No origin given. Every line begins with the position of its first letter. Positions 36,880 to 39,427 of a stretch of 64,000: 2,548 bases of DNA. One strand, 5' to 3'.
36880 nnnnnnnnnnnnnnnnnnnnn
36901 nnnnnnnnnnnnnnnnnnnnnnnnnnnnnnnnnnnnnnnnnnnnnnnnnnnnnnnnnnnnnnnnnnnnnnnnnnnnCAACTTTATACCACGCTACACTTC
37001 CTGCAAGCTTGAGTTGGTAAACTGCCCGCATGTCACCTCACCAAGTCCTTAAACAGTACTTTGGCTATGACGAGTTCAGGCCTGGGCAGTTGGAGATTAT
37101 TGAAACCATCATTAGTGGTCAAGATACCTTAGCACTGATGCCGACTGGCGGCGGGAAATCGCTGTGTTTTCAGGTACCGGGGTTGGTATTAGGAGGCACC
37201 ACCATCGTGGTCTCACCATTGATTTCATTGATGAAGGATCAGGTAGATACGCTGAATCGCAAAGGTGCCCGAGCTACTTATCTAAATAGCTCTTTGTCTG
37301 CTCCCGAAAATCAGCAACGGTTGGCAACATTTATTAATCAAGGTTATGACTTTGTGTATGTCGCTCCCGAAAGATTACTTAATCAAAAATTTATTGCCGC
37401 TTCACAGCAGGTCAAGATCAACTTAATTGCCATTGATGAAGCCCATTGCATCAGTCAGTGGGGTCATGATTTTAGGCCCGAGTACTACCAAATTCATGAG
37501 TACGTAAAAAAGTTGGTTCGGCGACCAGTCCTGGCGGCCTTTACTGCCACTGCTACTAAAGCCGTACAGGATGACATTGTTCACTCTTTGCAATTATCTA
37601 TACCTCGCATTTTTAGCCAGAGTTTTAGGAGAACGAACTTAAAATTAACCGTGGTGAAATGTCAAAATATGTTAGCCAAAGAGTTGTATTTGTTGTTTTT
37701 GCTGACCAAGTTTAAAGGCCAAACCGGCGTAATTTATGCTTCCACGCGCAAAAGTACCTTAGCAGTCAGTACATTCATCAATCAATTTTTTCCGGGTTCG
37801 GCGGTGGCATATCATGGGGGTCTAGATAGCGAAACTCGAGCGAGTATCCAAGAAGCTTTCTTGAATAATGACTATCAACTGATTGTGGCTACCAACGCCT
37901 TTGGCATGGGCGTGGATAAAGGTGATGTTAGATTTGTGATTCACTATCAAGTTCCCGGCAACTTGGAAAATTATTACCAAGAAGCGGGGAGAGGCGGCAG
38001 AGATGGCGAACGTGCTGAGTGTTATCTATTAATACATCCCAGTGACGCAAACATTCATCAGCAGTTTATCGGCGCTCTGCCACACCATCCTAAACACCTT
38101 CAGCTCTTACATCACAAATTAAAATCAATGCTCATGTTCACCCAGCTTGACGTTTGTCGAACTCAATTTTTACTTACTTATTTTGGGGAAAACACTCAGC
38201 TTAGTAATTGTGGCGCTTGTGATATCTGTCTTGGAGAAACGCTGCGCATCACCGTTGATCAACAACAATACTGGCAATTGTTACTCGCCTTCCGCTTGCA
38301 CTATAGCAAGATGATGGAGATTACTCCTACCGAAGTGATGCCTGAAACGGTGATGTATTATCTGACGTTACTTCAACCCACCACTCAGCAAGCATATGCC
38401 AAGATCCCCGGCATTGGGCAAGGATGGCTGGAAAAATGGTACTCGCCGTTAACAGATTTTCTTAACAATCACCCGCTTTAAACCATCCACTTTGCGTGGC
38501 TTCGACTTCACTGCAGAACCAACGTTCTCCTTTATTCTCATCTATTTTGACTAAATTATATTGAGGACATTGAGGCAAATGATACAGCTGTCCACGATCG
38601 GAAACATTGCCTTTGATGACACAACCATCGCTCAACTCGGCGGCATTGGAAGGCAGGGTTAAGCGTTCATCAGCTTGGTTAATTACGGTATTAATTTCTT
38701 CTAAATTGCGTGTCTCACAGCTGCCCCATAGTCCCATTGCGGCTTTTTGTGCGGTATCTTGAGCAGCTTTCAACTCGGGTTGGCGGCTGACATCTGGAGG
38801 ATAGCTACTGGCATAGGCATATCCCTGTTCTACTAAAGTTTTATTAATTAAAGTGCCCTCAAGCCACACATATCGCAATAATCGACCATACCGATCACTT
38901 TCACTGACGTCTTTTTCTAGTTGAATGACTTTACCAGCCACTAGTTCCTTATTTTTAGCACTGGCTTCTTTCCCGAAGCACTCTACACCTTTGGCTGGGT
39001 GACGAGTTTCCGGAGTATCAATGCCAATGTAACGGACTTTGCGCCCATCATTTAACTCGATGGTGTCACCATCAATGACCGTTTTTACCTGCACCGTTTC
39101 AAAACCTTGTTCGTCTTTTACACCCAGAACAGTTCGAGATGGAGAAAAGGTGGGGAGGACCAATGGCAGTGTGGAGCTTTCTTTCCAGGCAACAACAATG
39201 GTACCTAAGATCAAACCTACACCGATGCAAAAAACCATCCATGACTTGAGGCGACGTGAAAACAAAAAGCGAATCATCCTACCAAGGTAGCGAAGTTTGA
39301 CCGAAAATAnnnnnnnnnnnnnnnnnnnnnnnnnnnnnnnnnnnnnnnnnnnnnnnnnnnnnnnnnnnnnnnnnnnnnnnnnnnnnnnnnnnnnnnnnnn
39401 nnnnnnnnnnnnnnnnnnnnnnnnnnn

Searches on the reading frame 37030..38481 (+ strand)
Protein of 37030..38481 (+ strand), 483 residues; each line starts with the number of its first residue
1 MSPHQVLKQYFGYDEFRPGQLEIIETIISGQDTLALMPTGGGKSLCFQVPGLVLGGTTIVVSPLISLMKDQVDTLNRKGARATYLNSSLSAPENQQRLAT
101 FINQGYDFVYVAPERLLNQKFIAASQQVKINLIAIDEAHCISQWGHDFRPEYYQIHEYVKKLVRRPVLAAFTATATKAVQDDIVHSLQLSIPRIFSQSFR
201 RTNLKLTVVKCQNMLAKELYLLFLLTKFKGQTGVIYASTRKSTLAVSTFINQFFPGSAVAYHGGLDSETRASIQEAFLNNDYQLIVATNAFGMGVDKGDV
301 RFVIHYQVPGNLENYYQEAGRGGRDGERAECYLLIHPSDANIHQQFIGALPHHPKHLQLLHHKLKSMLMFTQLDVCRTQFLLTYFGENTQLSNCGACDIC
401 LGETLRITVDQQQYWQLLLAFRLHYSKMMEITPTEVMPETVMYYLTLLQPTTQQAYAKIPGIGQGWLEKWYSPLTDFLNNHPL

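Call 86: search_protein_families(library=pfam, proteins=[window:37030-38481:+], max_evalue=0.001)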
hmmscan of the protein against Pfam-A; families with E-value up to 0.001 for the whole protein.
window:37030-38481:+ (483 aa): 4 families
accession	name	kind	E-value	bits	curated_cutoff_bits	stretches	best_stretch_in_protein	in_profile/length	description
PF00270.35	DEAD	-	3.5e-28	98.9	26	1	17-181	1-166/167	DEAD/DEAH box helicase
PF00271.37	Helicase_C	-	1.8e-21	76.9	23.5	1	224-326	9-110/110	Helicase conserved C-terminal domain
PF16124.10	RecQ_Zn_bind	-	1e-12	49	25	1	337-401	1-66/66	RecQ zinc-binding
PF04851.21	ResIII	-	0.00013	22.4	22.5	1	15-175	3-162/164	Type III restriction enzyme, res subunit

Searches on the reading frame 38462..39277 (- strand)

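Call 86: search_protein_families(library=pfam, proteins=[window:38462-39277:-], max_evalue=0.001)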
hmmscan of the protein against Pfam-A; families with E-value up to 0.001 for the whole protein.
window:38462-39277:- (271 aa): 1 family
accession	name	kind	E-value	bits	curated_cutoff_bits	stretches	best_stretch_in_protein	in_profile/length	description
PF00565.23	SNase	-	7e-26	91.2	21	1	80-184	1-105/107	Staphylococcal nuclease homologue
